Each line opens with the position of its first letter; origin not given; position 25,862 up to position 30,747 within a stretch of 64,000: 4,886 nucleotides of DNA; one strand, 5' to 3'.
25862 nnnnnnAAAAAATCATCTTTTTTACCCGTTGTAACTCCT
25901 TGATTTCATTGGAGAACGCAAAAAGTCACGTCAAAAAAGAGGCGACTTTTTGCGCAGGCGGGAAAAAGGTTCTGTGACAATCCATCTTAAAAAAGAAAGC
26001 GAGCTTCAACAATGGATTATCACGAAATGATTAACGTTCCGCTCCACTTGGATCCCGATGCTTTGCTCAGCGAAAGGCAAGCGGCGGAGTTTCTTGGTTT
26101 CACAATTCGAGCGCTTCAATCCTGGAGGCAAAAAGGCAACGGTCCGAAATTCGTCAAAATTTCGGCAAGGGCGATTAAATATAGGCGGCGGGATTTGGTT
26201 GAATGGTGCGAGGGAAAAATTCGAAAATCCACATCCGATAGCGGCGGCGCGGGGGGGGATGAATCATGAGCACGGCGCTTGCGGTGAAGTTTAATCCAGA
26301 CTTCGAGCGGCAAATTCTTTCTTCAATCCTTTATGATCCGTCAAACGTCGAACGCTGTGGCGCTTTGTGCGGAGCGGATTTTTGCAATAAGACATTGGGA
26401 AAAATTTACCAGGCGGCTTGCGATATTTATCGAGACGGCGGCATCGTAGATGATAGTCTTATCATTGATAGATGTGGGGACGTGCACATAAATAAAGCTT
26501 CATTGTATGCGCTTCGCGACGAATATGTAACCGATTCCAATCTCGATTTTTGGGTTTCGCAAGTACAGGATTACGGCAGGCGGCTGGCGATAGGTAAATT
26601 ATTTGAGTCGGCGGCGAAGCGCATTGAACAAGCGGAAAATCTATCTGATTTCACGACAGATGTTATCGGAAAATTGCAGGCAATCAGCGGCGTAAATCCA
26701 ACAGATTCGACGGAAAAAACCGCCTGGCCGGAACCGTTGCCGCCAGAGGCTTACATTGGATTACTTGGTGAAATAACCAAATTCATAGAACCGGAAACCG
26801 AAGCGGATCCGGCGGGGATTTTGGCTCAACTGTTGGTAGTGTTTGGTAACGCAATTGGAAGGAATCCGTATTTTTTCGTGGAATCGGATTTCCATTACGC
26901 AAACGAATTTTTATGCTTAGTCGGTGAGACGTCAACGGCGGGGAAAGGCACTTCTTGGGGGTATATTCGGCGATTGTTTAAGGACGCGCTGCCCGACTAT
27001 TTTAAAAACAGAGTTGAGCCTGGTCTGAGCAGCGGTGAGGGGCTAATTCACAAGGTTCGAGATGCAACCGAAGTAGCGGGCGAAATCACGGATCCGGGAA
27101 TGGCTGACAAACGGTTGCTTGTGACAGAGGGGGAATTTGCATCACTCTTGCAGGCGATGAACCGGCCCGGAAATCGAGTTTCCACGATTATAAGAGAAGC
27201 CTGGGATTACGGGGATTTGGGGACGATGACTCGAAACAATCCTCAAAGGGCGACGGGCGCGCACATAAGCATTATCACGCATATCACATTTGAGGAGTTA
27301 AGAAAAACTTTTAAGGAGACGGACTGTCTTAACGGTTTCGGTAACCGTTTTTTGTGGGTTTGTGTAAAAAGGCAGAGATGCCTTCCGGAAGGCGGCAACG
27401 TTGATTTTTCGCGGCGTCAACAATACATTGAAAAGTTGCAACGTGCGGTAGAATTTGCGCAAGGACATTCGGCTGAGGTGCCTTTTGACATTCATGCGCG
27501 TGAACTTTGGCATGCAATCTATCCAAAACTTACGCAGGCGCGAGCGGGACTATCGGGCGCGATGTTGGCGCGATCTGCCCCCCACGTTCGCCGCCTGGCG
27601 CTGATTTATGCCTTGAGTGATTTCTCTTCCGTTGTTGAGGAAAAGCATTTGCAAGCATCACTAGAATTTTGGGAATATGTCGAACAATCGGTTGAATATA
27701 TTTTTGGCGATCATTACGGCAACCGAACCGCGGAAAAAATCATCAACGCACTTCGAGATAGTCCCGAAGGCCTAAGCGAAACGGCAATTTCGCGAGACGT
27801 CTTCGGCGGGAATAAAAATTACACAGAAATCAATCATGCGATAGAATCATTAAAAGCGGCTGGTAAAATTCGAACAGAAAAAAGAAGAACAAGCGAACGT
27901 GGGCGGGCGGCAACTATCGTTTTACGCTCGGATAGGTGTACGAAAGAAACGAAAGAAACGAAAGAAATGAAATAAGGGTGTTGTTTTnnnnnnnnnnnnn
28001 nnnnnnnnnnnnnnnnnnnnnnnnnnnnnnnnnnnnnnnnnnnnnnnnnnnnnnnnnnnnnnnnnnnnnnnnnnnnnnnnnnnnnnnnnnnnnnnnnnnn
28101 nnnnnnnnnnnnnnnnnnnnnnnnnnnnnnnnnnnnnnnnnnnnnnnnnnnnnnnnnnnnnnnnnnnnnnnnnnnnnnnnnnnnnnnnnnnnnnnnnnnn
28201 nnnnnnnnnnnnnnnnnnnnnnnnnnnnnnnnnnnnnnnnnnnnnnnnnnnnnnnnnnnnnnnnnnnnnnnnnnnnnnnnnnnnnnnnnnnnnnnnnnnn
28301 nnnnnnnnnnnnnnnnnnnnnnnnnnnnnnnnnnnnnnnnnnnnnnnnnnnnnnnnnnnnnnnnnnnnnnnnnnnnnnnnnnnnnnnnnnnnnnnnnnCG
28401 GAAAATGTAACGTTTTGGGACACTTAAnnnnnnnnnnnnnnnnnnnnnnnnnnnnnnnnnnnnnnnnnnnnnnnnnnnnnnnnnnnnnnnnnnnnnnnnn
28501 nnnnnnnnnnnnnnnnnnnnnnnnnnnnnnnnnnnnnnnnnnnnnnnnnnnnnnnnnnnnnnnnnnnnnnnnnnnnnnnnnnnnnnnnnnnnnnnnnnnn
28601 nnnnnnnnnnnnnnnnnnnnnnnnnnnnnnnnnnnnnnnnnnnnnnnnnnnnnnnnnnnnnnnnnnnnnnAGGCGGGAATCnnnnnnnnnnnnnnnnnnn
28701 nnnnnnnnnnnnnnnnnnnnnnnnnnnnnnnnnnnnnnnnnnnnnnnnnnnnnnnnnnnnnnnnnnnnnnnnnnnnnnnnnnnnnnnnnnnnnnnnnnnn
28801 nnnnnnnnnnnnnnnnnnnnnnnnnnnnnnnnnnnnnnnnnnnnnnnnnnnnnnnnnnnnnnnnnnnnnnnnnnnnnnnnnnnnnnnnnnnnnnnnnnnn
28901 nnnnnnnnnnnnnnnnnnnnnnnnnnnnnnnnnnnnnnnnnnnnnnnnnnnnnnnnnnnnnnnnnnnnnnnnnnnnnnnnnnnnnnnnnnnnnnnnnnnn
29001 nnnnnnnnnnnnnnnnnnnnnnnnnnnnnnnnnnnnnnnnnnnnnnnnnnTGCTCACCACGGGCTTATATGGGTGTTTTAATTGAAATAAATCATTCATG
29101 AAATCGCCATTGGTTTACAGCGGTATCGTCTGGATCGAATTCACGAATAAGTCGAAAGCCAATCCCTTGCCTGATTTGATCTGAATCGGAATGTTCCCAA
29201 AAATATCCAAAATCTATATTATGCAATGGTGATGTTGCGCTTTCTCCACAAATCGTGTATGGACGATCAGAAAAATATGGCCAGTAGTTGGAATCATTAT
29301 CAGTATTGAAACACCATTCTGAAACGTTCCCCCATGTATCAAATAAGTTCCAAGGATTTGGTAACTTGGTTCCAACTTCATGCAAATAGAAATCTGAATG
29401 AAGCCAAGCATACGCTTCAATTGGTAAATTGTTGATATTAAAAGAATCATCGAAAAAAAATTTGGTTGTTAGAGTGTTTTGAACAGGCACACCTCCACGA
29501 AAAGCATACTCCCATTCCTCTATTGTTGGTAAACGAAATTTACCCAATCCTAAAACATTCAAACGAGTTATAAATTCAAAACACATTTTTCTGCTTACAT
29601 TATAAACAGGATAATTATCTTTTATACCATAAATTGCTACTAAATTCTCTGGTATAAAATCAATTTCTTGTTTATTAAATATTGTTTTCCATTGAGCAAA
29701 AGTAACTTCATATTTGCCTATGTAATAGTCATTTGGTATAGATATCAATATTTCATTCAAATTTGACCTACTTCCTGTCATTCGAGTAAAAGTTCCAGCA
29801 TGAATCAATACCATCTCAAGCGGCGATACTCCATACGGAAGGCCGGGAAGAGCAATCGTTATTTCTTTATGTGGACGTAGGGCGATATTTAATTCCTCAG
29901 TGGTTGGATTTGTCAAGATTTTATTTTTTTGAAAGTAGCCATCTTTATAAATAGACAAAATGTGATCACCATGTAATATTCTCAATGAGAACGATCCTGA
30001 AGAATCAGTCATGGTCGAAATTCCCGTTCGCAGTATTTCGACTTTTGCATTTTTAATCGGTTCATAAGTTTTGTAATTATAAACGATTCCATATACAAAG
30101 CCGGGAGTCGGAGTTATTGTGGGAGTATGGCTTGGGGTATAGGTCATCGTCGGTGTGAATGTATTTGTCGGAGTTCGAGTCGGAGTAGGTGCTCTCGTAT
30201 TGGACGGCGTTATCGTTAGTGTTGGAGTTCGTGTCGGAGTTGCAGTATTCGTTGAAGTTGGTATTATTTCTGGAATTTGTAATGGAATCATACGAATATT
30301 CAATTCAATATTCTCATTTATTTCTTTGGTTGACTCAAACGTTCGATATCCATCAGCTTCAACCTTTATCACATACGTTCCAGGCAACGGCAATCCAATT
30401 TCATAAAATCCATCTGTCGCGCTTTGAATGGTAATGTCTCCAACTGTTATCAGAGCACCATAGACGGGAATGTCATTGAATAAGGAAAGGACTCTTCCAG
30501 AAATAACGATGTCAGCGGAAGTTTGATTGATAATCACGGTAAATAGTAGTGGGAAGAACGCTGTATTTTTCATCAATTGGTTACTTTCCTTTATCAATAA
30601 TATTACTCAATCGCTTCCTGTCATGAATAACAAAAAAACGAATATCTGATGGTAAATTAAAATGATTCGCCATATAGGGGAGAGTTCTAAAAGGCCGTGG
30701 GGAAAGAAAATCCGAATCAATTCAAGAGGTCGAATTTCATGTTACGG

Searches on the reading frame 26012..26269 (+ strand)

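Call 77: search_protein_families(library=pfam, proteins=[window:26012-26269:+])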
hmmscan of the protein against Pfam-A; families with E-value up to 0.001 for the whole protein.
window:26012-26269:+ (85 aa): 1 family
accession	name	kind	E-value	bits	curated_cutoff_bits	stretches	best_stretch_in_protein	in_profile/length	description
PF12728.13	HTH_17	-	1.7e-06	28.6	27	1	18-67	1-48/51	Helix-turn-helix domain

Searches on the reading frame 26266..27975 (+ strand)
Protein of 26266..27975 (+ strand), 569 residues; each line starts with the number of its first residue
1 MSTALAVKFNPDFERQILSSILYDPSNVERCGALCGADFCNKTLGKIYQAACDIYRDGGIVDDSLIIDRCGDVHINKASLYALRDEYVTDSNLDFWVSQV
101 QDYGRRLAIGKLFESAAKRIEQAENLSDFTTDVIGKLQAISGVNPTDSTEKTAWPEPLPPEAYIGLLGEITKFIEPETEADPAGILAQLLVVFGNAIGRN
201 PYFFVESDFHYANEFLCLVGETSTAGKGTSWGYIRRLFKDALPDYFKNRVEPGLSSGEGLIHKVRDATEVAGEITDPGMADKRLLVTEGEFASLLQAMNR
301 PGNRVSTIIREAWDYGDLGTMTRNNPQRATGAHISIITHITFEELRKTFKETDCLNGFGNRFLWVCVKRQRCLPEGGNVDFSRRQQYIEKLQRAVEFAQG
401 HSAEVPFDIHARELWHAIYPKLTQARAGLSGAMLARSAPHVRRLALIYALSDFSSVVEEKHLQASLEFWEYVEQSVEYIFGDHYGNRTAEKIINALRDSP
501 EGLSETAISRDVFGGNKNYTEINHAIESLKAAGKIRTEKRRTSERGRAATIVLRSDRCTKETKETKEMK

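Call 77: search_protein_families(library=pfam, proteins=[window:26266-27975:+])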
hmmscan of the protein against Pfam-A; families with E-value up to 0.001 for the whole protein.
window:26266-27975:+ (569 aa): 1 family
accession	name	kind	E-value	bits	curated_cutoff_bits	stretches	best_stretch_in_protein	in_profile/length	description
PF00772.26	DnaB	-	8e-08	32.7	23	1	10-102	5-103/103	DnaB-like helicase N terminal domain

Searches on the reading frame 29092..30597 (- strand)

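Call 13: search_protein_families(library=pfam, proteins=[window:29092-30597:-])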
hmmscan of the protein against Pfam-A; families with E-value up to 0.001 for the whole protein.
window:29092-30597:- (501 aa): 4 families
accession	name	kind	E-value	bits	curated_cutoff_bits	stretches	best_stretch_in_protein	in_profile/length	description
PF03781.23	FGE-sulfatase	-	4.1e-19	69.7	23.3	1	261-485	4-255/255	Sulfatase-modifying factor enzyme 1-like domain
PF13620.12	CarboxypepD_reg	-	3.6e-18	66.1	32.3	2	32-102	2-80/82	Carboxypeptidase regulatory-like domain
PF13715.12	CarbopepD_reg_2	-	1.1e-14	54.6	32.2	2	169-241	2-75/88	CarboxypepD_reg-like domain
PF08308.17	PEGA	-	0.00019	21.7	20.8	0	72-101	34-63/71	PEGA domain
